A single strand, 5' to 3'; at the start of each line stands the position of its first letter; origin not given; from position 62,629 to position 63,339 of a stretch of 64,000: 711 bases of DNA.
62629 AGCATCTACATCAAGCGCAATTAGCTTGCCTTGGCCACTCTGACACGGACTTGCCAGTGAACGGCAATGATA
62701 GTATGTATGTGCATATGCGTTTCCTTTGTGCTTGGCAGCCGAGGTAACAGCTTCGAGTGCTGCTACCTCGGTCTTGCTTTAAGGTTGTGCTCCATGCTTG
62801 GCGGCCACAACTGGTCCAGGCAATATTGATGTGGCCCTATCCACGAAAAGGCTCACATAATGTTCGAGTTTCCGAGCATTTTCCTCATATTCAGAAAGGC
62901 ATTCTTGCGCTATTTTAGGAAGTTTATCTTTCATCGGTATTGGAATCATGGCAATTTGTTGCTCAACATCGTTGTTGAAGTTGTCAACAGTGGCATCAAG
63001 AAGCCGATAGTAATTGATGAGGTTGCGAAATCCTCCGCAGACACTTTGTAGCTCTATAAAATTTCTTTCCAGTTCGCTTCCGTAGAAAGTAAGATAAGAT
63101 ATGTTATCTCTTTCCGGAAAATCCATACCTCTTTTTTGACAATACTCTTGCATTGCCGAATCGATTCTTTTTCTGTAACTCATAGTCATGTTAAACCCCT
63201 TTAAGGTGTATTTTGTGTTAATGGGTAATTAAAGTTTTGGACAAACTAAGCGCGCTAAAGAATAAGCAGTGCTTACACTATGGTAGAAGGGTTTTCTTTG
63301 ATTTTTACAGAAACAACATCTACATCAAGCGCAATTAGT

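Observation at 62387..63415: Two paralogous orphan genes each preceded by a ~230-bp, ~85%-identical upstream leader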

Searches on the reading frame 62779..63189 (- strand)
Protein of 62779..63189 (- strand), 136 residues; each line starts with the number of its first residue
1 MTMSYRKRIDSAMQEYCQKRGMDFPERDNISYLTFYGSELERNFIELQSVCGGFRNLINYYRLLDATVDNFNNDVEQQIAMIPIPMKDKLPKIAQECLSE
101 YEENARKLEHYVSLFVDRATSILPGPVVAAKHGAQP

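Call 10: search_protein_families(library=pfam, proteins=[window:62779-63189:-], max_evalue=0.1)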
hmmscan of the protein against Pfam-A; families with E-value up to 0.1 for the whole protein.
window:62779-63189:- (136 aa): 0 families

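Call 11: search_protein_families(library=ncbifam, proteins=[window:62779-63189:-], max_evalue=0.1)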
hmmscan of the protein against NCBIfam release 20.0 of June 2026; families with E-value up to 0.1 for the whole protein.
window:62779-63189:- (136 aa): 0 families

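Call 13: find_homologous_proteins(query=window:62779-63189:-, max_evalue=0.001)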
Query window:62779-63189:- (136 aa): 1 proteins with E <= 0.001 among 3 candidates.
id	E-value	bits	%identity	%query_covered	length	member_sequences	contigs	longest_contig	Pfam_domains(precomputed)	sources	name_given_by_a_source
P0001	6.2e-86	303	100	100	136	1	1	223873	-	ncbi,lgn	-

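Call 14: find_encoding_contigs(protein=P0001, flank=10000, max_places=5)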
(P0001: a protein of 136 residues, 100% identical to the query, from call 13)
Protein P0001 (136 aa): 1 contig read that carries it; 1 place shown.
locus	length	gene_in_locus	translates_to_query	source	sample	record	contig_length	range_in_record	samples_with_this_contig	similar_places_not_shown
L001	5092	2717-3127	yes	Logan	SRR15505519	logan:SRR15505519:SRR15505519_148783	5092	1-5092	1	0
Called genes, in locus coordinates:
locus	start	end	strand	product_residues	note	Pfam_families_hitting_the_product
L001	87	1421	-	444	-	-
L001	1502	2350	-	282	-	PF00196:GerE (weak)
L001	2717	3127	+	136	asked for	-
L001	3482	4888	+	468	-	-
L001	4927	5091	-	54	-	?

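Call 33: search_protein_families(library=pfam, proteins=[L001:1502-2350:-, L001:87-1421:-], max_evalue=0.001)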
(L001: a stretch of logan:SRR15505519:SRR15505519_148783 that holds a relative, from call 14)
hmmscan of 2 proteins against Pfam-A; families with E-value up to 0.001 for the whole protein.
L001:1502-2350:- (282 aa): 2 families
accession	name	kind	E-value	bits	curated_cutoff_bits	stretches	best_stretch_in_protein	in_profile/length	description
PF00196.25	GerE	-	1.6e-06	28.1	23.5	1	201-254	4-54/57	Bacterial regulatory proteins, luxR family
PF13542.12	HTH_Tnp_ISL3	-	0.00051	19.9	27.4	1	209-240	19-49/51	Helix-turn-helix domain of transposase family ISL3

L001:87-1421:- (444 aa): 0 families

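Call 37: find_encoding_contigs(protein=P0002, flank=10000, max_places=6)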
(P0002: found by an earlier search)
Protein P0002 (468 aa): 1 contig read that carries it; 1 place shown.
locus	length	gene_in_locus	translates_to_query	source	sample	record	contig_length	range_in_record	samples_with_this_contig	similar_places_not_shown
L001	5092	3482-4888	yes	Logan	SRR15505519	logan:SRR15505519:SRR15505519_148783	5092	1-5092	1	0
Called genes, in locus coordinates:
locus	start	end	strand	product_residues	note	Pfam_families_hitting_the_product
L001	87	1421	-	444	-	-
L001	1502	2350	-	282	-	PF00196:GerE (weak)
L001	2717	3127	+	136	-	-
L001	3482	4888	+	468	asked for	-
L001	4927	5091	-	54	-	?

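Call 40: find_related_loci(query=A3, collection=metagenome_contigs, flank=3000)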
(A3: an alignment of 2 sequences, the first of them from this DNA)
Query A3 (136 aa) in metagenome_contigs; peptide patterns used: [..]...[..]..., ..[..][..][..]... (x = any residue, [..] = any of these).
519 stretches matched a pattern, but none encodes a relative of the query by tblastn (E <= 1e-3).

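Call 64: search_protein_families(library=padloc, proteins=[window:62779-63189:-, L001:1502-2350:-, L001:87-1421:-], max_evalue=0.01)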
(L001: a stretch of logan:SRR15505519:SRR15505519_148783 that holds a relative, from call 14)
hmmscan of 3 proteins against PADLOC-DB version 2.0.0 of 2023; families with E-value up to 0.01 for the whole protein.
window:62779-63189:- (136 aa): 0 families

L001:1502-2350:- (282 aa): 0 families

L001:87-1421:- (444 aa): 0 families

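Call 65: search_protein_families(library=phrogs, proteins=[window:62779-63189:-, L001:1502-2350:-, L001:87-1421:-], max_evalue=0.01)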
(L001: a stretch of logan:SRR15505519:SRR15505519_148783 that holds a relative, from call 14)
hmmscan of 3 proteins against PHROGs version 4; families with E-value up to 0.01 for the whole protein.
window:62779-63189:- (136 aa): 0 families

L001:1502-2350:- (282 aa): 3 families
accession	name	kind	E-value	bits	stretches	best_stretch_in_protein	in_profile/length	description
phrog_27555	-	transcription regulation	2.4e-13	51.1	1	91-256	35-187/203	transcriptional regulator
phrog_3282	-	transcription regulation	2e-05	25.6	1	196-271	44-116/158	sigma factor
phrog_3855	-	DNA, RNA and nucleotide metabolism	0.0028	19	1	198-247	60-109/115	HTH DNA binding protein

L001:87-1421:- (444 aa): 0 families

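Call 66: predict_structure(protein=window:62779-63189:-)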
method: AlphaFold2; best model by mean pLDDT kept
length: 136 residues; sequences in the alignment: 1
mean_pLDDT: 52.6   pTM: 0.36
mean pLDDT of the five models: 52.6, 51.9, 46.5, 44.8, 42.9
residues with pLDDT >= 90: 0; 70-90: 2; 50-70: 91; < 50: 43
segments of 3 or more residues with pLDDT < 50: 1-6, 27-30, 71-79, 81-83, 122-136
pLDDT, mean of each block of 10 residues (from residue 1): 43 55 53 53 55 56 54 47 51 64 65 54 43 35
secondary structure, 60 per line:
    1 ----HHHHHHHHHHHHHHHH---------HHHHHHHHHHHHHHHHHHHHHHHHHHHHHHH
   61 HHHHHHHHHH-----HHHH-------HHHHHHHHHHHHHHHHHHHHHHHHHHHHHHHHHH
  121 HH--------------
elements in order: H5-20 H30-70 H76-79 H87-122
